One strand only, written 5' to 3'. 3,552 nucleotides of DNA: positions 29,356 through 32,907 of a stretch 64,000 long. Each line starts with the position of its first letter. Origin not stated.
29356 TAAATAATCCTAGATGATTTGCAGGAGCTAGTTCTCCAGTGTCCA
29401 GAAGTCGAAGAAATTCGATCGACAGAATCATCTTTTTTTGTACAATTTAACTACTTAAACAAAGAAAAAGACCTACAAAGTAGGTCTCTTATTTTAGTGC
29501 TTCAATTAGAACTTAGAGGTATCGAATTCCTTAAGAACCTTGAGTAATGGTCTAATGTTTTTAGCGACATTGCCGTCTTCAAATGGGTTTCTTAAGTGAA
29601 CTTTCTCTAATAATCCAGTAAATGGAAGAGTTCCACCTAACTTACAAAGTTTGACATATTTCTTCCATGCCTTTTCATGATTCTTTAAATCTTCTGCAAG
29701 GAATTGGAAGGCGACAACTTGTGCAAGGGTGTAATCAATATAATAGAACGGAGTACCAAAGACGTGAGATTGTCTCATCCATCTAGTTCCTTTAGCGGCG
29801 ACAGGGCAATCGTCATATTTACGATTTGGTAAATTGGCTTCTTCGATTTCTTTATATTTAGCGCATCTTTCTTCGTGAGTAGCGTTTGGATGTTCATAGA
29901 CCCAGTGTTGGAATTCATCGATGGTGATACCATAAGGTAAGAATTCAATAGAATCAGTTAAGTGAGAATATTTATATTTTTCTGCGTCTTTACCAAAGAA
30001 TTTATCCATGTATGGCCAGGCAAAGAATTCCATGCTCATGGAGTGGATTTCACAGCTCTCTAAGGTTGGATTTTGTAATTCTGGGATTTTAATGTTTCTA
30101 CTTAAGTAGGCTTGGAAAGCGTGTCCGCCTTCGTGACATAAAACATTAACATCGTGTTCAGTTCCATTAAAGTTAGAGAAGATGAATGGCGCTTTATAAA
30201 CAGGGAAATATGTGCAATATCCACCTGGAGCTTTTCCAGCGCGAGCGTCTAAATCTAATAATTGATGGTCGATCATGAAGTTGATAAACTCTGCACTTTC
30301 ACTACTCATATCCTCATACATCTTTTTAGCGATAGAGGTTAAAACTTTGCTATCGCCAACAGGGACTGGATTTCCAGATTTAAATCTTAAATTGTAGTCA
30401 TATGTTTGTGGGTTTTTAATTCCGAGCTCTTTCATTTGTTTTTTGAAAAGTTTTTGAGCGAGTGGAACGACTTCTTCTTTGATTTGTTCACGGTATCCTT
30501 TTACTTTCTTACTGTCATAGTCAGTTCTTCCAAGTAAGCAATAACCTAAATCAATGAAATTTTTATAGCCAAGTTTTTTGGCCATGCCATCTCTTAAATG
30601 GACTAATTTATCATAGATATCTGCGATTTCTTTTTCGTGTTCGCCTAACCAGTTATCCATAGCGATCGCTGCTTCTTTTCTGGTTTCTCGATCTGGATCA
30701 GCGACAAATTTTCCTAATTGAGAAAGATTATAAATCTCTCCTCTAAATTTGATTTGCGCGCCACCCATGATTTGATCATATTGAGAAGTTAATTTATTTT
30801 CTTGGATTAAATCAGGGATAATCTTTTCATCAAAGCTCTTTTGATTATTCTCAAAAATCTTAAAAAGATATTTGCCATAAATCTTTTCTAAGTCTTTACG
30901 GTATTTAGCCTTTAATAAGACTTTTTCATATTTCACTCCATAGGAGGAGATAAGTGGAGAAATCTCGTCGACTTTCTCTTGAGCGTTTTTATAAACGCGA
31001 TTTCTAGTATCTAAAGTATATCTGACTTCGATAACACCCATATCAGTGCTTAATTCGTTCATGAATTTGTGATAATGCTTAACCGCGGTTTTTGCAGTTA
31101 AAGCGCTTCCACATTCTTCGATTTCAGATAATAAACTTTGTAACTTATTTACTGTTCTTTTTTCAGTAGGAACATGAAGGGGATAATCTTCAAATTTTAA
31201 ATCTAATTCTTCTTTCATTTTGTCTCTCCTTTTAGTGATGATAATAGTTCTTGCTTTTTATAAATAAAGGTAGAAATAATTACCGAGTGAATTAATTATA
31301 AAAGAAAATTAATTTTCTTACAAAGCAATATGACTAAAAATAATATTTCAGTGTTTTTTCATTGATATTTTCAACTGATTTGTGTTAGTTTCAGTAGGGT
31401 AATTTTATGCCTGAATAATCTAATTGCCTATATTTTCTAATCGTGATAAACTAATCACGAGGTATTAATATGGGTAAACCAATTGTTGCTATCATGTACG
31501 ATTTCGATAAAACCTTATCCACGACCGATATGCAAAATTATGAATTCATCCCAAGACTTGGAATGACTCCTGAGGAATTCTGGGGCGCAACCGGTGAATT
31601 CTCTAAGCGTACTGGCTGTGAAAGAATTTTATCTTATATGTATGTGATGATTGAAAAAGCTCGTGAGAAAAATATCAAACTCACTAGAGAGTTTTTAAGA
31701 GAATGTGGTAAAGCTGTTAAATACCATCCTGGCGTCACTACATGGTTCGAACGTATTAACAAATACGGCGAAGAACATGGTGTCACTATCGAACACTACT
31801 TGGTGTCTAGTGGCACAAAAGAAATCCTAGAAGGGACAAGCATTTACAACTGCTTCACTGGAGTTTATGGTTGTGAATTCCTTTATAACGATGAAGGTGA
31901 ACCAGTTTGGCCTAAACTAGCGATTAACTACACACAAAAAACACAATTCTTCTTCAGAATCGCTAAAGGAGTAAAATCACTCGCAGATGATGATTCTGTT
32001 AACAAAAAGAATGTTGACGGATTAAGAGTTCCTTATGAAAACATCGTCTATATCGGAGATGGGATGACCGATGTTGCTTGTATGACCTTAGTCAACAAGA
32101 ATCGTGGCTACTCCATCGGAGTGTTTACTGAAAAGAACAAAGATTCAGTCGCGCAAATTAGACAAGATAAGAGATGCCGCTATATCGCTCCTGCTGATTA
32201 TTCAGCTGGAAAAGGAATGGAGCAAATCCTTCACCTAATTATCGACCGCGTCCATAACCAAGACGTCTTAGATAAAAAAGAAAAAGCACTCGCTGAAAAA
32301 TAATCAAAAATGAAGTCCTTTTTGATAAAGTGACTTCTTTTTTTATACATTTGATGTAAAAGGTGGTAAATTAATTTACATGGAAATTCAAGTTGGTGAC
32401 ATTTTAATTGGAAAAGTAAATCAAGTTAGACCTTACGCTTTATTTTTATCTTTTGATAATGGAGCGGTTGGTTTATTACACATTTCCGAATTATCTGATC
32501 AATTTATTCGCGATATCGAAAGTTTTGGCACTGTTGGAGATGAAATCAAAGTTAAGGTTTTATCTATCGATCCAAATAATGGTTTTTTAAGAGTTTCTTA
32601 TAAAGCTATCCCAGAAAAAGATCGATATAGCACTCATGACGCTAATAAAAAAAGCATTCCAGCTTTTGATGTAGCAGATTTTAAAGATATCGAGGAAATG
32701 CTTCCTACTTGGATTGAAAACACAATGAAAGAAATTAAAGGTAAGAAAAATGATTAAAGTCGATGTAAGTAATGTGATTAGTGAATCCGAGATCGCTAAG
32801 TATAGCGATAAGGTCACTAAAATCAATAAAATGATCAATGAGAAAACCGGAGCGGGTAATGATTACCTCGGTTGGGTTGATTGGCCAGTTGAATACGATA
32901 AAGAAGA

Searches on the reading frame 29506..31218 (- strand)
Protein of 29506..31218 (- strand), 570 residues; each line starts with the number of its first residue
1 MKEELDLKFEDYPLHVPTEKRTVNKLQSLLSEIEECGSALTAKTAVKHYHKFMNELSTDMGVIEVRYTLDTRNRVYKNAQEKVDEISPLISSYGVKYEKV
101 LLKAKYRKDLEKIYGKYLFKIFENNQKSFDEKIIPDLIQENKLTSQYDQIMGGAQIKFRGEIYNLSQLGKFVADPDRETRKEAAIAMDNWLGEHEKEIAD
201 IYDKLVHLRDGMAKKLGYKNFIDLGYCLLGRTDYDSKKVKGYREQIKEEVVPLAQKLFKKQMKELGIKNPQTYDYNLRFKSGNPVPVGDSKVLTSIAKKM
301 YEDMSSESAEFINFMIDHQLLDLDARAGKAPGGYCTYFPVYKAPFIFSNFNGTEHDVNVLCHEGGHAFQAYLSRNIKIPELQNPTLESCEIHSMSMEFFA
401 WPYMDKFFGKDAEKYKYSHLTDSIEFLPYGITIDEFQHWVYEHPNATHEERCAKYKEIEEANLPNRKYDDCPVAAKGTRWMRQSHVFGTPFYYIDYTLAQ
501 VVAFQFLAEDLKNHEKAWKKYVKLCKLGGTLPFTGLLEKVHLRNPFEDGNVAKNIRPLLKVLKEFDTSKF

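Call 57: search_protein_families(library=pfam, proteins=[window:29506-31218:-], max_evalue=0.001)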
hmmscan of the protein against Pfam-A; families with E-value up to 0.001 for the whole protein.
window:29506-31218:- (570 aa): 2 families
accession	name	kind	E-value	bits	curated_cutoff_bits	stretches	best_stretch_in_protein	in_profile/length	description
PF01432.26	Peptidase_M3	-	4.4e-30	105.9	27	1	174-549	5-450/457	Peptidase family M3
PF01401.24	Peptidase_M2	-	0.00032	19.9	23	0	43-258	8-213/581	Angiotensin-converting enzyme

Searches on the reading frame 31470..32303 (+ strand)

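Call 56: search_protein_families(library=pfam, proteins=[window:31470-32303:+], max_evalue=0.001)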
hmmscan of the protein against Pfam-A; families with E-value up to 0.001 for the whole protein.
window:31470-32303:+ (277 aa): 2 families
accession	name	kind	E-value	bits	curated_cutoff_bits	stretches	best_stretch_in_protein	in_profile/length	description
PF12710.13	HAD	-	5e-08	34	27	1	8-205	1-188/189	haloacid dehalogenase-like hydrolase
PF06888.18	Put_Phosphatase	-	1.1e-05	25.5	27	1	8-209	3-189/234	Putative Phosphatase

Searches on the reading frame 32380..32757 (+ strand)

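Call 42: search_protein_families(library=pfam, proteins=[window:32380-32757:+], max_evalue=0.01)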
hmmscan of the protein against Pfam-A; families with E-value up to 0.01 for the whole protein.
window:32380-32757:+ (125 aa): 2 families
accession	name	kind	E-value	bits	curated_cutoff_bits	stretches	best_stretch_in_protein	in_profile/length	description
PF00575.29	S1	-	5e-13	49.7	22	1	3-75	2-74/74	S1 RNA binding domain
PF23459.1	S1_RRP5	-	0.0045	18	27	1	6-73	4-71/72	RRP5 S1 domain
